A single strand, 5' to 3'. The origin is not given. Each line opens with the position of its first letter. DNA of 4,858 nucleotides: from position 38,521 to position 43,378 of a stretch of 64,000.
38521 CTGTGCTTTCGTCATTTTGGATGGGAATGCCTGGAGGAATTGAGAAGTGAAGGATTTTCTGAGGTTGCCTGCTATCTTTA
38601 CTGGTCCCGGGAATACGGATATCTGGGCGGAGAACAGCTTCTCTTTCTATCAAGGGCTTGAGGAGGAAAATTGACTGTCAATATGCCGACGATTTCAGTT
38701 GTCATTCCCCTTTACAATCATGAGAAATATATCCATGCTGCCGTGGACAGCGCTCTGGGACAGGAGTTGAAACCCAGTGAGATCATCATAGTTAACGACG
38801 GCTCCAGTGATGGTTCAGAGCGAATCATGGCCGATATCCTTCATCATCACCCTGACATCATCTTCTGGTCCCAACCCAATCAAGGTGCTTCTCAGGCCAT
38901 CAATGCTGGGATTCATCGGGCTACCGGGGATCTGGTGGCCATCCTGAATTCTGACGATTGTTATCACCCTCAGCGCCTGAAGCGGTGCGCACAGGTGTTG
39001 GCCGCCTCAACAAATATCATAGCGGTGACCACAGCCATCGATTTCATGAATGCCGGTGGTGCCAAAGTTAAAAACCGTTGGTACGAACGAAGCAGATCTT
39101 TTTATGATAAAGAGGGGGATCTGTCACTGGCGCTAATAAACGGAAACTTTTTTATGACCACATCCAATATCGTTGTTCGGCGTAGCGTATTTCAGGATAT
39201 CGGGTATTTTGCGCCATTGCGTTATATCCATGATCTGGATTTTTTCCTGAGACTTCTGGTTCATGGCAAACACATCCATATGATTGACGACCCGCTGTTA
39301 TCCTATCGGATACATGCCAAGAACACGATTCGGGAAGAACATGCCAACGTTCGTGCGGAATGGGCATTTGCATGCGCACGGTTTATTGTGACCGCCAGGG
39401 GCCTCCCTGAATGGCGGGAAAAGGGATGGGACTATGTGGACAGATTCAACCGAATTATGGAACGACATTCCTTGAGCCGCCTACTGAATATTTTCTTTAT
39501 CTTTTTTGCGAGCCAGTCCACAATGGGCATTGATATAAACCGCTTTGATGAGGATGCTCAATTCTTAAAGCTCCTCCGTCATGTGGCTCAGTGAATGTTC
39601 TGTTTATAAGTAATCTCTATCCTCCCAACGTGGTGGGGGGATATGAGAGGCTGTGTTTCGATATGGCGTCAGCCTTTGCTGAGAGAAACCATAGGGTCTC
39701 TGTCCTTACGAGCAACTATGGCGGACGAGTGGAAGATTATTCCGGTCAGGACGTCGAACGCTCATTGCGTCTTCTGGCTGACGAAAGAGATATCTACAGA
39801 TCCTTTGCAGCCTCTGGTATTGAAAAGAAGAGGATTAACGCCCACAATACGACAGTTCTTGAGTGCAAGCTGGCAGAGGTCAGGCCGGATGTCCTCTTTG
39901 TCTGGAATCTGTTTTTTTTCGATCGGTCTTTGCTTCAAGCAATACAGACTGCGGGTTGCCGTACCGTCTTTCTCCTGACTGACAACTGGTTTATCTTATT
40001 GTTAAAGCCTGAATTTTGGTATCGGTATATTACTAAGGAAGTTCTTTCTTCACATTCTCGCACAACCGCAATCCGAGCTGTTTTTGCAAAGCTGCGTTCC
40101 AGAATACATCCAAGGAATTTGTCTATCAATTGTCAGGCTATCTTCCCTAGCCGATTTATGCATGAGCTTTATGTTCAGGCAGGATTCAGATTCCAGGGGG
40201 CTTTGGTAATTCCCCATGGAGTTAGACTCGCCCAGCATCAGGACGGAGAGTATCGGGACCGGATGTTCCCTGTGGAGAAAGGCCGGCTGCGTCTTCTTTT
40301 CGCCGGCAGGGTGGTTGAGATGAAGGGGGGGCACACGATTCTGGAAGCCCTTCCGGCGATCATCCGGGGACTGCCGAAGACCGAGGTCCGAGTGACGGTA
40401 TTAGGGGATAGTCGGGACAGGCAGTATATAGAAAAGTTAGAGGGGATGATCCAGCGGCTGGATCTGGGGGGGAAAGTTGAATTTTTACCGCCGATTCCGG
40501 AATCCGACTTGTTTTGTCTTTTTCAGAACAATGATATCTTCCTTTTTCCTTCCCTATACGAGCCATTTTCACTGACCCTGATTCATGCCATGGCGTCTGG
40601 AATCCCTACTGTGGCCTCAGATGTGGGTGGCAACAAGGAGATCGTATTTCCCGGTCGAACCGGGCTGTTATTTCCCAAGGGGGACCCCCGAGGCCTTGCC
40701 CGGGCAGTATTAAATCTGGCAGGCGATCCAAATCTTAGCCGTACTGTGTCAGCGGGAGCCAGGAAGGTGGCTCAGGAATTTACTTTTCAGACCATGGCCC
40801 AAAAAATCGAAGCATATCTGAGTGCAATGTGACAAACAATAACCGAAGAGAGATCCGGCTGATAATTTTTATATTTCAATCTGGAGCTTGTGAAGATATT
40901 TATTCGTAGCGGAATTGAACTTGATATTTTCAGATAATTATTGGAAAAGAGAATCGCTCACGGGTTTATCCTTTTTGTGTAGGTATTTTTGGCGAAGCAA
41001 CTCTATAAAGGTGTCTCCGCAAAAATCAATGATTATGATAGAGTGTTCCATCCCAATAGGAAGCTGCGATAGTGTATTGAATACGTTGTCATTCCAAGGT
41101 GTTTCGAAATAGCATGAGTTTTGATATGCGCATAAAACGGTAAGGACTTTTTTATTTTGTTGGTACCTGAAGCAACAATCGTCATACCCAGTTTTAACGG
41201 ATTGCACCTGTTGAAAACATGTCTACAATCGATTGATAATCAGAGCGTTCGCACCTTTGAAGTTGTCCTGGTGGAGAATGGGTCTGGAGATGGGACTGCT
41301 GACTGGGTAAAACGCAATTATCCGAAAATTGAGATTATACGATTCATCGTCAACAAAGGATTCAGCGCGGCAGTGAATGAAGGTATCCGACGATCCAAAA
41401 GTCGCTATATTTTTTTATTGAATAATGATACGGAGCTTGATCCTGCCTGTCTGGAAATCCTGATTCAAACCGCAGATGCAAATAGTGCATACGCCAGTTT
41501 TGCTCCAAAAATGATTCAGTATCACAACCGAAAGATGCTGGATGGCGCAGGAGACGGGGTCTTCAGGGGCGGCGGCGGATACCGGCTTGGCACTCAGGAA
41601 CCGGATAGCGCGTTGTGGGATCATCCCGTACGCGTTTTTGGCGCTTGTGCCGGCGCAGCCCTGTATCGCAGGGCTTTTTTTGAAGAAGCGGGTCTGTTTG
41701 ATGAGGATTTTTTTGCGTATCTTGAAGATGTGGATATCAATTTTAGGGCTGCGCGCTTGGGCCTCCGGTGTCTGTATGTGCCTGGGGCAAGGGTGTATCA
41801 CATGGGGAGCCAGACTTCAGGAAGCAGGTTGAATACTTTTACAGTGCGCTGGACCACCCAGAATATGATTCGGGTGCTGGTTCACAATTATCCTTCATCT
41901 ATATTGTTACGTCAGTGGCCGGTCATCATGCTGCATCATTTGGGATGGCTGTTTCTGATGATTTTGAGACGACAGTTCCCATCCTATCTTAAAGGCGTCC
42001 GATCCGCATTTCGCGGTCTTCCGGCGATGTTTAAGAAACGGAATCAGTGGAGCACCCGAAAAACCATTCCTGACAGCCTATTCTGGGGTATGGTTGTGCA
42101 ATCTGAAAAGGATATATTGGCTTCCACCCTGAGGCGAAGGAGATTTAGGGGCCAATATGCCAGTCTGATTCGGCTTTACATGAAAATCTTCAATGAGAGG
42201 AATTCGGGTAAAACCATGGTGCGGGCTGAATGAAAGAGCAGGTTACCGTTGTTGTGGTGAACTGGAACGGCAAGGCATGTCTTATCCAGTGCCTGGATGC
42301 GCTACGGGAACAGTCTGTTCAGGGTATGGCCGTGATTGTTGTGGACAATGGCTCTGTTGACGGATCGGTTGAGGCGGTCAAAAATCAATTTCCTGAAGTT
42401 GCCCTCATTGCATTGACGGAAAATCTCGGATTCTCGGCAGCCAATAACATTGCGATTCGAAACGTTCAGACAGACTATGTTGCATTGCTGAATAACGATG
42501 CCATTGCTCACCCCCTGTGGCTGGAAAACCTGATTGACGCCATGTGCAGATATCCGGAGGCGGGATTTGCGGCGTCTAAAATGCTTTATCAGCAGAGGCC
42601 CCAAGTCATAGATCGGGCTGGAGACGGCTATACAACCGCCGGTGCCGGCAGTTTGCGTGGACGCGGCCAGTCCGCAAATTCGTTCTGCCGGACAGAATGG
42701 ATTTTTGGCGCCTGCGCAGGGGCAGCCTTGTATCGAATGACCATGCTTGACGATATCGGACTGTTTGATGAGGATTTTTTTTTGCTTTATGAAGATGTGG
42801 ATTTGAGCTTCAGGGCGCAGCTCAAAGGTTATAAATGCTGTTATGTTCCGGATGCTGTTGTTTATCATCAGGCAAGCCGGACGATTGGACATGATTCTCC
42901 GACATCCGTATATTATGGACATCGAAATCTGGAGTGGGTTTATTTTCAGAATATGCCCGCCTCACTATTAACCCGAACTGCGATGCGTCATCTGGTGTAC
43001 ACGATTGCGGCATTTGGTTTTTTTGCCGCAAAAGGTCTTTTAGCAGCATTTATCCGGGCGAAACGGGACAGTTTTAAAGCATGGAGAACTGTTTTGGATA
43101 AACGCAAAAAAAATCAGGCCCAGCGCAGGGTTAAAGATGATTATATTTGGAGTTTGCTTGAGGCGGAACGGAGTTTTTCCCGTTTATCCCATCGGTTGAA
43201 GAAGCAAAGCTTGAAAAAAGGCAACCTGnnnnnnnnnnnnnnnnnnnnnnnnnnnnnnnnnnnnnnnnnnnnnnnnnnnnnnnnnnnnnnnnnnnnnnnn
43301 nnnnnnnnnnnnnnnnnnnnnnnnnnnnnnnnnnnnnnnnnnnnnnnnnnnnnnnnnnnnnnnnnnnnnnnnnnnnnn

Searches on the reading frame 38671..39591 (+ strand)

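Call 8: search_protein_families(library=pfam, proteins=[window:38671-39591:+], max_evalue=0.001)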
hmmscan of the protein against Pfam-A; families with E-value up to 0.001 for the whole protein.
window:38671-39591:+ (307 aa): 4 families
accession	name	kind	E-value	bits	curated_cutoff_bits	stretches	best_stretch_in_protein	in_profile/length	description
PF00535.33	Glycos_transf_2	-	8.8e-32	110.8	23.3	1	9-177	1-167/168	Glycosyl transferase family 2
PF13641.12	Glyco_tranf_2_3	-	1.5e-18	68.1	27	1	6-220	1-209/230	Glycosyltransferase like family 2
PF10111.15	Glyco_tranf_2_2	-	1.5e-13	51.3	27.3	1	9-219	1-222/276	Glycosyltransferase like family 2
PF13632.12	Glyco_trans_2_3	-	4.6e-12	46.6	27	1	89-243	2-145/198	Glycosyl transferase family group 2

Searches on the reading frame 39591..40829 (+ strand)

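Call 8: search_protein_families(library=pfam, proteins=[window:39591-40829:+], max_evalue=0.001)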
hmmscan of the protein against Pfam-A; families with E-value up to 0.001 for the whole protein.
window:39591-40829:+ (413 aa): 6 families
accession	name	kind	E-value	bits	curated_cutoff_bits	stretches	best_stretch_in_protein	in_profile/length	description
PF13692.12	Glyco_trans_1_4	-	2.6e-30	106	27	1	234-378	3-141/142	Glycosyl transferases group 1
PF00534.26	Glycos_transf_1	-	6.3e-30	104.4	26.4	1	230-392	13-171/172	Glycosyl transferases group 1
PF13439.12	Glyco_transf_4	-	1.8e-10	41.5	28.5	1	15-214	1-169/170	Glycosyltransferase Family 4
PF13524.12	Glyco_trans_1_2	-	4.4e-07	30.4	25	1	264-407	13-143/144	Glycosyl transferase-like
PF20706.3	GT4-conflict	-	2.4e-06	27.2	26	1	224-348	190-316/385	Family 4 Glycosyltransferase in conflict systems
PF13579.12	Glyco_trans_4_4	-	0.00057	20.7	29.7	0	16-208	1-156/158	Glycosyl transferase 4-like domain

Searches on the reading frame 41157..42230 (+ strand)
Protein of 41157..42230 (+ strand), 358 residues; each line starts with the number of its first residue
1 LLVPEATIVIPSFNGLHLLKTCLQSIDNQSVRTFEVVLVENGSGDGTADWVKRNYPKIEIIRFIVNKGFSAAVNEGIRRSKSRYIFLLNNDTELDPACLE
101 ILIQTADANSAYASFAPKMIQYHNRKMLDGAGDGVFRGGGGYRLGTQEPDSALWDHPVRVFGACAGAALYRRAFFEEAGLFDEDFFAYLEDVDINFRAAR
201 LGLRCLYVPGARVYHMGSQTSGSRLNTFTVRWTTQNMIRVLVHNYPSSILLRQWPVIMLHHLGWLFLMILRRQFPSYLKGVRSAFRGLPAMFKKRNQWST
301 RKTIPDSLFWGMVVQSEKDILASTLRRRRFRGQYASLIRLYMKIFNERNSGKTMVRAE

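Call 8: search_protein_families(library=pfam, proteins=[window:41157-42230:+], max_evalue=0.001)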
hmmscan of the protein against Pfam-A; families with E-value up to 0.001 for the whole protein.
window:41157-42230:+ (358 aa): 3 families
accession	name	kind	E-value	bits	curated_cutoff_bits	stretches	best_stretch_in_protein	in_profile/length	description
PF00535.33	Glycos_transf_2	-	8.2e-25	88.1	23.3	1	7-142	1-132/168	Glycosyl transferase family 2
PF13641.12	Glyco_tranf_2_3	-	1e-15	58.8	27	1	4-220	1-216/230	Glycosyltransferase like family 2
PF13632.12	Glyco_trans_2_3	-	2.4e-08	34.5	27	1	84-268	1-169/198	Glycosyl transferase family group 2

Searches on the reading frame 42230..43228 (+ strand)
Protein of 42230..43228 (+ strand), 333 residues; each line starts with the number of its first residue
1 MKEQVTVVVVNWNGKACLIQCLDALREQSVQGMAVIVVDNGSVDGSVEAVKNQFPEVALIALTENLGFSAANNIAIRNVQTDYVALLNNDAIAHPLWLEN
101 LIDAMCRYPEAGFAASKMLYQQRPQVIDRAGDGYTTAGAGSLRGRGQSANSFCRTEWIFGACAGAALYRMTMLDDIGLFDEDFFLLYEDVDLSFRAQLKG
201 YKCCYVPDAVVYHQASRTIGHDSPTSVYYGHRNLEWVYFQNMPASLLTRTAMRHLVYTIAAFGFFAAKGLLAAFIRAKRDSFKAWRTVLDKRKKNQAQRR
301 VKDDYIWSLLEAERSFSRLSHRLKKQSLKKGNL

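Call 8: search_protein_families(library=pfam, proteins=[window:42230-43228:+], max_evalue=0.001)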
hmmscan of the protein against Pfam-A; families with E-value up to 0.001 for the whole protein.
window:42230-43228:+ (333 aa): 4 families
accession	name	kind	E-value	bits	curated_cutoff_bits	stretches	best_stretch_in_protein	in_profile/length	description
PF00535.33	Glycos_transf_2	-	1.8e-26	93.5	23.3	1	6-176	1-167/168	Glycosyl transferase family 2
PF13641.12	Glyco_tranf_2_3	-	7.3e-19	69.1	27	1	4-218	2-216/230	Glycosyltransferase like family 2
PF13632.12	Glyco_trans_2_3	-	1.3e-10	41.9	27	1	83-239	1-142/198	Glycosyl transferase family group 2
PF10111.15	Glyco_tranf_2_2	-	0.00017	21.6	27.3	1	23-217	17-220/276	Glycosyltransferase like family 2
